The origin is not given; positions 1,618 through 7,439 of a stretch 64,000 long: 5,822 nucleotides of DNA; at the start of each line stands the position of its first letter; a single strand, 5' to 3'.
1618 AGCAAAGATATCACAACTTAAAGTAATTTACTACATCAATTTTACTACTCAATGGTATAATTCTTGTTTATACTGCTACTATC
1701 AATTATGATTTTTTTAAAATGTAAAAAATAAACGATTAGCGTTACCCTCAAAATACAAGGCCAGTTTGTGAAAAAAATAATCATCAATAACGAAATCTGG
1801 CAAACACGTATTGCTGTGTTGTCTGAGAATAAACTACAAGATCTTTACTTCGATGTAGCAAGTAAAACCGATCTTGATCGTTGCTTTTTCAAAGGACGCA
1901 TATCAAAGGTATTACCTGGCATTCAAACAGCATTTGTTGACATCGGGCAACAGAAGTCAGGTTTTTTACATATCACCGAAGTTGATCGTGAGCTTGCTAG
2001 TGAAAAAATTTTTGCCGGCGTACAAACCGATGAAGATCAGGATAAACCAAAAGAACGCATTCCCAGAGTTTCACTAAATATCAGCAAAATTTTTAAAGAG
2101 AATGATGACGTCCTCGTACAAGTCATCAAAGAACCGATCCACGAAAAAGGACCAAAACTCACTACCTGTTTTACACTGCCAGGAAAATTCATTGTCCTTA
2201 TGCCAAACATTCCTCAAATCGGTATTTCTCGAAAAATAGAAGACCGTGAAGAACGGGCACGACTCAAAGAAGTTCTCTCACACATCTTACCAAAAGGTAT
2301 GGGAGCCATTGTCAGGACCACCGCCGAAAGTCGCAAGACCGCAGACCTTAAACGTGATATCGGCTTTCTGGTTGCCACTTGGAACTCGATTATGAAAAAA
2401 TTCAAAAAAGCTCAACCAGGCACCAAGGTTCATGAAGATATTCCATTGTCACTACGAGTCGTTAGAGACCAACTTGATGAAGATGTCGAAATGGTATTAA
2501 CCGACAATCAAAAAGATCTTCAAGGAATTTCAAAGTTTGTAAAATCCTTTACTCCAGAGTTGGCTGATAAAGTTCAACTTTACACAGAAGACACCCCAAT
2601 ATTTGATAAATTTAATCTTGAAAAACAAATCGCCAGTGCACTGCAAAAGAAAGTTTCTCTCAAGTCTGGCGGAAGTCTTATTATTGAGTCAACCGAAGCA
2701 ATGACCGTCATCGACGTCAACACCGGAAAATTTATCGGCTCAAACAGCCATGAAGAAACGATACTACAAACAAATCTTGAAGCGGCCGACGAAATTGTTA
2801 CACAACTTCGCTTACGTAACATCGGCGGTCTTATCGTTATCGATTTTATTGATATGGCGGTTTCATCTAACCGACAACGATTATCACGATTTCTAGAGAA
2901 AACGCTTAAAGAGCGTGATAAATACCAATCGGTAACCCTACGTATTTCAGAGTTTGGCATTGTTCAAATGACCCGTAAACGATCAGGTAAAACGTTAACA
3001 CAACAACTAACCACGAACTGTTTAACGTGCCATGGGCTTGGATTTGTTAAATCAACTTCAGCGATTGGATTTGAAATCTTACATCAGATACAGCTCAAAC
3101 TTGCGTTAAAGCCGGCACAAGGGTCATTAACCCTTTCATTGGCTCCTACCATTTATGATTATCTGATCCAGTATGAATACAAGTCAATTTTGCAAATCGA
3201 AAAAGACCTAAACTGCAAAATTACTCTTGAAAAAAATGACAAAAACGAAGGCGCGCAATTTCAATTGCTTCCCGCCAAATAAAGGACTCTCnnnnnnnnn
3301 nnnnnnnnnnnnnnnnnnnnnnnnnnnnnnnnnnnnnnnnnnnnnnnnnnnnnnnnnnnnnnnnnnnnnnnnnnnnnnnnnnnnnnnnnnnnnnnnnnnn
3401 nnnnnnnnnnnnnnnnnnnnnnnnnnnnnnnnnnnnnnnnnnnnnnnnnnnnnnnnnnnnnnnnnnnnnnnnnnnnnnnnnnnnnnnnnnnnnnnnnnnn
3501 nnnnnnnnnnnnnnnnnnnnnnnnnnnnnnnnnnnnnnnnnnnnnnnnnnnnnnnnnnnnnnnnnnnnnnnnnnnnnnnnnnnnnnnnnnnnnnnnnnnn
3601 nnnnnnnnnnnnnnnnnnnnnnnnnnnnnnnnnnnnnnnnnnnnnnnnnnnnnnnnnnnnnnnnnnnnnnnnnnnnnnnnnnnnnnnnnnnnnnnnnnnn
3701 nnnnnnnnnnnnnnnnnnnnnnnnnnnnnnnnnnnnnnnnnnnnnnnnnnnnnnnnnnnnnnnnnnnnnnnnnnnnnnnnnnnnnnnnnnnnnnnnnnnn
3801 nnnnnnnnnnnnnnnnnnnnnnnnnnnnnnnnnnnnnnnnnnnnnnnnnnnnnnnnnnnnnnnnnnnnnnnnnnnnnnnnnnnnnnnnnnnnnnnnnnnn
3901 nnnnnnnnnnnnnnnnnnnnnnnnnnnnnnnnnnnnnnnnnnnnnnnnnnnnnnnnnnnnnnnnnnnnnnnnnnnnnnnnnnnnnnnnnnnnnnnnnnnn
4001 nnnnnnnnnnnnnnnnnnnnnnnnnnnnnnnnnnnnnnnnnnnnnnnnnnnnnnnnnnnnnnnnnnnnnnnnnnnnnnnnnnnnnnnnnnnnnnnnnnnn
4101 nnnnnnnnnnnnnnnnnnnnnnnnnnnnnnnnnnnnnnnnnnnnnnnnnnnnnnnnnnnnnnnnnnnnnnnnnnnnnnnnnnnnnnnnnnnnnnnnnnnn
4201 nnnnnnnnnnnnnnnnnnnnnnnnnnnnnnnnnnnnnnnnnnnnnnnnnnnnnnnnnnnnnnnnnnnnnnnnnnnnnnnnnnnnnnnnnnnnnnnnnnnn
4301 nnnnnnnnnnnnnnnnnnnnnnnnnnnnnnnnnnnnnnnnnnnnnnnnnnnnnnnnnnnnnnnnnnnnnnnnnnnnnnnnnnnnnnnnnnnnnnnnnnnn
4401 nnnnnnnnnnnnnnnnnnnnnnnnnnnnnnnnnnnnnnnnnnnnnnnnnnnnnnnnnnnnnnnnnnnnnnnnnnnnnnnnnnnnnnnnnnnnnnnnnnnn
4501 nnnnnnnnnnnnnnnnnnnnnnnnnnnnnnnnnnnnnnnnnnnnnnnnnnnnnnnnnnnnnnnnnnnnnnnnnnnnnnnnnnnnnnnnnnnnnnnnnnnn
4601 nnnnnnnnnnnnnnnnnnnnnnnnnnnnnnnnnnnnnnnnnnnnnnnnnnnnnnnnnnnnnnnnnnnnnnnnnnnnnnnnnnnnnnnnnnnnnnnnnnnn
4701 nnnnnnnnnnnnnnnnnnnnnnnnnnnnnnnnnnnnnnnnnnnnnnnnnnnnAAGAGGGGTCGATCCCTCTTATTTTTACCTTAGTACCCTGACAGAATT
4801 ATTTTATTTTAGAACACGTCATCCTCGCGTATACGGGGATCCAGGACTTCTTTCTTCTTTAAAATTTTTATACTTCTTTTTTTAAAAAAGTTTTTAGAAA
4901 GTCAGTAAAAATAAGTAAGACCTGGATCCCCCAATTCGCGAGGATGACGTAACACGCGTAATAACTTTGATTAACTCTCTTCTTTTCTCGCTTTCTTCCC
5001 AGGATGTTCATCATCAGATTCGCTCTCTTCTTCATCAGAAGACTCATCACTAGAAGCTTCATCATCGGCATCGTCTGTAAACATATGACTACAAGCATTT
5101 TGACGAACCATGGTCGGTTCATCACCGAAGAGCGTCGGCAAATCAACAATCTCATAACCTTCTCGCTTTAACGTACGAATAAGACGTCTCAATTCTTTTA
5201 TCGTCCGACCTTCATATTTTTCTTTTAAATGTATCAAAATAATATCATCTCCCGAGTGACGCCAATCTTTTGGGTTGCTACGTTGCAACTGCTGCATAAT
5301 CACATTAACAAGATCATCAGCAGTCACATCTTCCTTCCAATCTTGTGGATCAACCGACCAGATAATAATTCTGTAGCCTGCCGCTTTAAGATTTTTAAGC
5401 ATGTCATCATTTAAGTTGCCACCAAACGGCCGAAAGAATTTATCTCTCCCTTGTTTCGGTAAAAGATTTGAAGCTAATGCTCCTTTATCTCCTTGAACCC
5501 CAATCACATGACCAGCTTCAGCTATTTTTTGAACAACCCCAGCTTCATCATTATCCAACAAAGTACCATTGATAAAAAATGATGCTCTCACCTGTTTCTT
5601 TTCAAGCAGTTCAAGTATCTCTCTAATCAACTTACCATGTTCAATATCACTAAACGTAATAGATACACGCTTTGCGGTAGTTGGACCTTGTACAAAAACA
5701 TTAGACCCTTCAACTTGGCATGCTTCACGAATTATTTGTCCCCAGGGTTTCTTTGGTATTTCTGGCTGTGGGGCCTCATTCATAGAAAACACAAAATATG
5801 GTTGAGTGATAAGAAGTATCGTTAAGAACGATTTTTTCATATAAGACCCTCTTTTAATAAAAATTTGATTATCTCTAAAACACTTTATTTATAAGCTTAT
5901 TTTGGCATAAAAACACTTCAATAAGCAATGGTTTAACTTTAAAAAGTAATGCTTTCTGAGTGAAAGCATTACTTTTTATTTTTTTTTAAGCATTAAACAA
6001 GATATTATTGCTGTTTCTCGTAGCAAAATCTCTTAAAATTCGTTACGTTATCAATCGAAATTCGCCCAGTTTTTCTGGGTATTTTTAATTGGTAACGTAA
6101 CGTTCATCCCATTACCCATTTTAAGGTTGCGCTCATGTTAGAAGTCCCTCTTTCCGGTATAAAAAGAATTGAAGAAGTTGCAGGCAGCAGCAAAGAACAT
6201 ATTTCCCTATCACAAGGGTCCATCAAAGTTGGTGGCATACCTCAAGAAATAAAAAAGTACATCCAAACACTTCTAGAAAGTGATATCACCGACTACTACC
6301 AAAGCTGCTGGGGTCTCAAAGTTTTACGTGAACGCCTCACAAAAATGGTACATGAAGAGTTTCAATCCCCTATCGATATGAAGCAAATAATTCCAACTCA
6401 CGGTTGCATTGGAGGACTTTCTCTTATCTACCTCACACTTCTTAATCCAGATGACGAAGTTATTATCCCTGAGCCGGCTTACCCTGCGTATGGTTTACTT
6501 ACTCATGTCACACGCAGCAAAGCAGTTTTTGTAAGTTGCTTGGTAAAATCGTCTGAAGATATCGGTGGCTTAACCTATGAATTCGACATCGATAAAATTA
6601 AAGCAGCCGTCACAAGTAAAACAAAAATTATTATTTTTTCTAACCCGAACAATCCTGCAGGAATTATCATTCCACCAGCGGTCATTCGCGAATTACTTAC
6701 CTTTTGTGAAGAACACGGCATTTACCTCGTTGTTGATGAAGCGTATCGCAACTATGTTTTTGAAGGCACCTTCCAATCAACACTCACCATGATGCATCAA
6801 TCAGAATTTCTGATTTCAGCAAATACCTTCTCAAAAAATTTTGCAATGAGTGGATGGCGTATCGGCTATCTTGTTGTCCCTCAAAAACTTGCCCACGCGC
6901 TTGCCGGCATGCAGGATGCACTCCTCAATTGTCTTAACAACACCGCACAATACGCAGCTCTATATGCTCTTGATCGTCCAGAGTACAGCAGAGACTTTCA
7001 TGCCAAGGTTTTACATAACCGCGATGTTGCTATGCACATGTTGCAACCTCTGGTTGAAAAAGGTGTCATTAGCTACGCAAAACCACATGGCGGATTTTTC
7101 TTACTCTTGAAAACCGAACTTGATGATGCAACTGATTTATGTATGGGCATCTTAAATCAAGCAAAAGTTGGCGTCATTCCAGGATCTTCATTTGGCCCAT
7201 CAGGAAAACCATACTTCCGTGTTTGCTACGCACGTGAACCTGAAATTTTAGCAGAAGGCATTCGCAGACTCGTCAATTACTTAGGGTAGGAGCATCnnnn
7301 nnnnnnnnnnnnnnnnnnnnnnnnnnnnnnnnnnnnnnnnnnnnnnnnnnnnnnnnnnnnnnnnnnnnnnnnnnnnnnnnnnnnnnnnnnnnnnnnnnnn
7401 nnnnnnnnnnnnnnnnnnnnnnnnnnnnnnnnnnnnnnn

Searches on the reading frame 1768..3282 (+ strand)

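Call 11: search_protein_families(library=pfam, proteins=[window:1768-3282:+], max_evalue=0.001)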
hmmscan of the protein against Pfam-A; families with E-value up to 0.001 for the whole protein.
window:1768-3282:+ (504 aa): 2 families
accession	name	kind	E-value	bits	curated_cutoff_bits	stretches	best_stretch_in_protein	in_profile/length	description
PF10150.14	RNase_E_G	-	7.4e-99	331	25.5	1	136-405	1-269/270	Ribonuclease E/G family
PF20833.2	RNase_E_G_Thio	-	2.6e-10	40.7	26.8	1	418-500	2-83/86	RNase E/G, Thioredoxin-like domain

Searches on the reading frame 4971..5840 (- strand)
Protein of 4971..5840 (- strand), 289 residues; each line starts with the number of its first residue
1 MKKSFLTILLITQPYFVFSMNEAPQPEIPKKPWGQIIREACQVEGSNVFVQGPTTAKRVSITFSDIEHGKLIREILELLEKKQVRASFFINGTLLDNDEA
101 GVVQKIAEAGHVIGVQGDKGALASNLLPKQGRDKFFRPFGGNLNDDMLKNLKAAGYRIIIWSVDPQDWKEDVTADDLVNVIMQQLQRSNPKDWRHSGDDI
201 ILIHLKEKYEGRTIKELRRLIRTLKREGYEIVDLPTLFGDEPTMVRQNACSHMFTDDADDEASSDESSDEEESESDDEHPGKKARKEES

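Call 11: search_protein_families(library=pfam, proteins=[window:4971-5840:-], max_evalue=0.001)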
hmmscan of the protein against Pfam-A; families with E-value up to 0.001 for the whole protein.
window:4971-5840:- (289 aa): 1 family
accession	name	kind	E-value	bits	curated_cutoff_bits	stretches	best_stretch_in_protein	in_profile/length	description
PF01522.26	Polysacc_deac_1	-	3.2e-11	43.7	23.1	1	52-115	2-63/124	Polysaccharide deacetylase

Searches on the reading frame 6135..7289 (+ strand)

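Call 11: search_protein_families(library=pfam, proteins=[window:6135-7289:+], max_evalue=0.001)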
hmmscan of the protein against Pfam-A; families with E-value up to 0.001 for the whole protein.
window:6135-7289:+ (384 aa): 4 families
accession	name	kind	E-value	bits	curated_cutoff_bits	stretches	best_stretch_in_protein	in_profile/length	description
PF00155.27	Aminotran_1_2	-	3.8e-54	184.7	19.7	1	23-378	4-360/361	Aminotransferase class I and II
PF01212.27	Beta_elim_lyase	-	4.7e-07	29.9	27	1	71-203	36-170/288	Beta-eliminating lyase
PF01041.23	DegT_DnrJ_EryC1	-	8.9e-06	25.6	19.8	1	74-203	31-147/360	DegT/DnrJ/EryC1/StrS aminotransferase family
PF00266.25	Aminotran_5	-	0.0002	20.9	21.5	1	82-203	61-177/371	Aminotransferase class-V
